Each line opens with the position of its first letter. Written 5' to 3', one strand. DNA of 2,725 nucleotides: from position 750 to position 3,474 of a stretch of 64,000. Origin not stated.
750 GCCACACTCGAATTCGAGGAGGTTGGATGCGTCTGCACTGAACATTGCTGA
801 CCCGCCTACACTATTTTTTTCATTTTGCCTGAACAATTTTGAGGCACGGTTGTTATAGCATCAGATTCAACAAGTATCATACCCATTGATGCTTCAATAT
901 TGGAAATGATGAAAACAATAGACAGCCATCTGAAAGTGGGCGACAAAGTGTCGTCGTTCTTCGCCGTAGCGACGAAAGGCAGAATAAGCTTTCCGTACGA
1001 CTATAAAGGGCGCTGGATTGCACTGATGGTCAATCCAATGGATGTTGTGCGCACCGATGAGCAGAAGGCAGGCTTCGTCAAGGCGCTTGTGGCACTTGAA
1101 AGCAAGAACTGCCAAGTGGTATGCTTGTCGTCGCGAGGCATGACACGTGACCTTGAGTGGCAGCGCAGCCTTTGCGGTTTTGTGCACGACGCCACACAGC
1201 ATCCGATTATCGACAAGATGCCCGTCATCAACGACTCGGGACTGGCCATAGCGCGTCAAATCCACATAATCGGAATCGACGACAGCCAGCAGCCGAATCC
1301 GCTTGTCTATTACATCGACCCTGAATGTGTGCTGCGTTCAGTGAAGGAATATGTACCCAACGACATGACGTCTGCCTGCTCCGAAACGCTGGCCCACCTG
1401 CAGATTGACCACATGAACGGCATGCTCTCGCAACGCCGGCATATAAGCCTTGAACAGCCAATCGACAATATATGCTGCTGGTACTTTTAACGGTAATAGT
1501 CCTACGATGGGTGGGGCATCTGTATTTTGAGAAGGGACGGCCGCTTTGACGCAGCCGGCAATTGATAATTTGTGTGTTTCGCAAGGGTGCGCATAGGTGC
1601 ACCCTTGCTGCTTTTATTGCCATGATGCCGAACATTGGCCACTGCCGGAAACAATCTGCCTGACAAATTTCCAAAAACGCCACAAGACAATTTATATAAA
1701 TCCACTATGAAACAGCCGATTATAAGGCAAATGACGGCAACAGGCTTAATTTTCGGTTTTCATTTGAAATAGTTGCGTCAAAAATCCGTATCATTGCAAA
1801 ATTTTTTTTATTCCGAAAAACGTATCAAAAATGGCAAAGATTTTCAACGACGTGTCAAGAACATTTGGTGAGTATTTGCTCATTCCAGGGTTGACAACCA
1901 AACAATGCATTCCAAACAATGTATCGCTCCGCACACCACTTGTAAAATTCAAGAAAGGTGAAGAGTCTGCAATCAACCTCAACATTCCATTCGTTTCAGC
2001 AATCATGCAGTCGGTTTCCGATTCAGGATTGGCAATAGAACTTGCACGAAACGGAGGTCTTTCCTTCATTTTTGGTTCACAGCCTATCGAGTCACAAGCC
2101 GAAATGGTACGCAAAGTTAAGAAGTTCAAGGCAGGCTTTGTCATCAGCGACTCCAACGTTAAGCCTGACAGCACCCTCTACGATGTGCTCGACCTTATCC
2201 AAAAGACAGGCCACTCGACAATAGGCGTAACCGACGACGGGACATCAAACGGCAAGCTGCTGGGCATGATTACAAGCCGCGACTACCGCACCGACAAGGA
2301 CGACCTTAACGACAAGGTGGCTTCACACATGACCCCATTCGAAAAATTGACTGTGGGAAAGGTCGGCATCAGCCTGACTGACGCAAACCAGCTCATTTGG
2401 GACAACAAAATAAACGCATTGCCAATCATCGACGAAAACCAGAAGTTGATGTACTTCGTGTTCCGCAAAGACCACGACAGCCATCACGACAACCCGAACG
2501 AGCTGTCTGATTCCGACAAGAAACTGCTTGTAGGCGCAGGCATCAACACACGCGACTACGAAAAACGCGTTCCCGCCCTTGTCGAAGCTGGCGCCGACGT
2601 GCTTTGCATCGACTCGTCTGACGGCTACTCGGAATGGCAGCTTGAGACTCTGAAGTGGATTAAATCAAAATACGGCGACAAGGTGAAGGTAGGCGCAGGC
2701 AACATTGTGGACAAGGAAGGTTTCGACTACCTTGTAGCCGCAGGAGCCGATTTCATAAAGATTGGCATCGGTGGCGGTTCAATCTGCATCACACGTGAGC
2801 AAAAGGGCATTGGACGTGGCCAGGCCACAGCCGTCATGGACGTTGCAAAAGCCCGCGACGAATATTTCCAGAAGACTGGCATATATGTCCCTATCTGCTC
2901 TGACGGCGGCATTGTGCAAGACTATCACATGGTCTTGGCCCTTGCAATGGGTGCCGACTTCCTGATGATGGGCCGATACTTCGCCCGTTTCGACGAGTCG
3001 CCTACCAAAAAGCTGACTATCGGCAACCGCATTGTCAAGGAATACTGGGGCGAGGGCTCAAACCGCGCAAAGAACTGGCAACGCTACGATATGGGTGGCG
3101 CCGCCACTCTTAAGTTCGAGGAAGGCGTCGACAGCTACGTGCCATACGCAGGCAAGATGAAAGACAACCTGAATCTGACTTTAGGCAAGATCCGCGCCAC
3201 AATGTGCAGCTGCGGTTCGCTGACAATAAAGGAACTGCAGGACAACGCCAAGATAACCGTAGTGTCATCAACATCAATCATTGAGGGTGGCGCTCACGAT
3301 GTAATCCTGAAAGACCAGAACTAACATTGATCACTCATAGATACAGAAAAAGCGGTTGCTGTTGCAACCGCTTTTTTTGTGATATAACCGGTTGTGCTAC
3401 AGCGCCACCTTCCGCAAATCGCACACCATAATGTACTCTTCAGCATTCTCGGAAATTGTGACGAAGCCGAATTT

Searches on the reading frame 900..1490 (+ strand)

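Call 32: search_protein_families(library=pfam, proteins=[window:900-1490:+])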
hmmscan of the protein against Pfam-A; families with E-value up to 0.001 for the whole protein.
window:900-1490:+ (196 aa): 1 family
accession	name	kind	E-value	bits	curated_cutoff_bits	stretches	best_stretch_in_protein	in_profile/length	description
PF00578.27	AhpC-TSA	-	1.8e-05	25.1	26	1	13-147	1-123/124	AhpC/TSA family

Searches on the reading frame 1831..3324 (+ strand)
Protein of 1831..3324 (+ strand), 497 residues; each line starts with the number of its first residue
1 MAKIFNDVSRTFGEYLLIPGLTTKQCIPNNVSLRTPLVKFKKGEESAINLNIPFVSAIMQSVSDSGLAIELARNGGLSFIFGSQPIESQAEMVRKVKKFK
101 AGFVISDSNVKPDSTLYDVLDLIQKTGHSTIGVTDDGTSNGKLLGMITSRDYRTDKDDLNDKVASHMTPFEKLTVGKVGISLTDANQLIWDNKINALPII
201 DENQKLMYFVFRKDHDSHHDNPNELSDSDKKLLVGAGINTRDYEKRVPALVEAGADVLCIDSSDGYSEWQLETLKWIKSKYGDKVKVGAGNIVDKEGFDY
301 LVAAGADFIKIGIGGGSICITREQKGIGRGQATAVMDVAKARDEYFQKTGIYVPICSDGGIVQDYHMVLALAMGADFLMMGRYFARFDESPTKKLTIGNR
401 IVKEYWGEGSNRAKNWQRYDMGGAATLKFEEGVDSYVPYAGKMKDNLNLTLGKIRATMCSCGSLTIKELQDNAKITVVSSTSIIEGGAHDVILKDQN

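Call 81: find_encoding_contigs(protein=window:1831-3324:+, flank=10000, max_places=2)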
Protein window:1831-3324:+ (497 aa): 5 contigs read that carry it; 2 places shown.
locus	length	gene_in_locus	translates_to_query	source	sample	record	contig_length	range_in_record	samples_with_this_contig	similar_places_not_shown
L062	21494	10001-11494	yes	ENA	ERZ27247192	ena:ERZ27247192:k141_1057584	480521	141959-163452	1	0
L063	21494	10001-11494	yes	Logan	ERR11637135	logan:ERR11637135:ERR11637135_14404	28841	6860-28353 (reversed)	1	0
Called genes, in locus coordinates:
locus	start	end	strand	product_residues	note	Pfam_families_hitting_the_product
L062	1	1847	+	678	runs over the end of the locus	PF00515:TPR_1 (faint), PF14938:SNAP (weak), PF13424:TPR_12 (weak), PF06580:His_kinase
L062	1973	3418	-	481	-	PF00515:TPR_1 (faint), PF07719:TPR_2 (faint), PF13428:TPR_14 (faint), PF13181:TPR_8 (faint), PF28559:TPR_SusR (weak), PF13424:TPR_12 (weak)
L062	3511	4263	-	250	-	-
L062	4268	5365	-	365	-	PF01784:DUF34_NIF3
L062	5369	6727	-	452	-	PF03448:MgtE_N, PF14841:FliG_M (weak), PF00571:CBS, PF01769:MgtE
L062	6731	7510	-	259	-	PF00398:RrnaAD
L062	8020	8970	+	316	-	PF01545:Cation_efflux, PF16916:ZT_dimer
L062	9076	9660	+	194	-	-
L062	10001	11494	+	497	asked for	PF00478:IMPDH, PF00571:CBS (faint), PF01070:FMN_dh (weak)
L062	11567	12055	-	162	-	PF00583:Acetyltransf_1, PF13673:Acetyltransf_10, PF13508:Acetyltransf_7, PF08445:FR47 (faint)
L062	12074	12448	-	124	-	PF03733:YccF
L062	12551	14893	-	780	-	PF13620:CarboxypepD_reg, PF13715:CarbopepD_reg_2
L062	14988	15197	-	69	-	-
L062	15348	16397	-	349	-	-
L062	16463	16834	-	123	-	PF00392:GntR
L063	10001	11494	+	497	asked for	PF00478:IMPDH, PF00571:CBS (faint), PF01070:FMN_dh (weak)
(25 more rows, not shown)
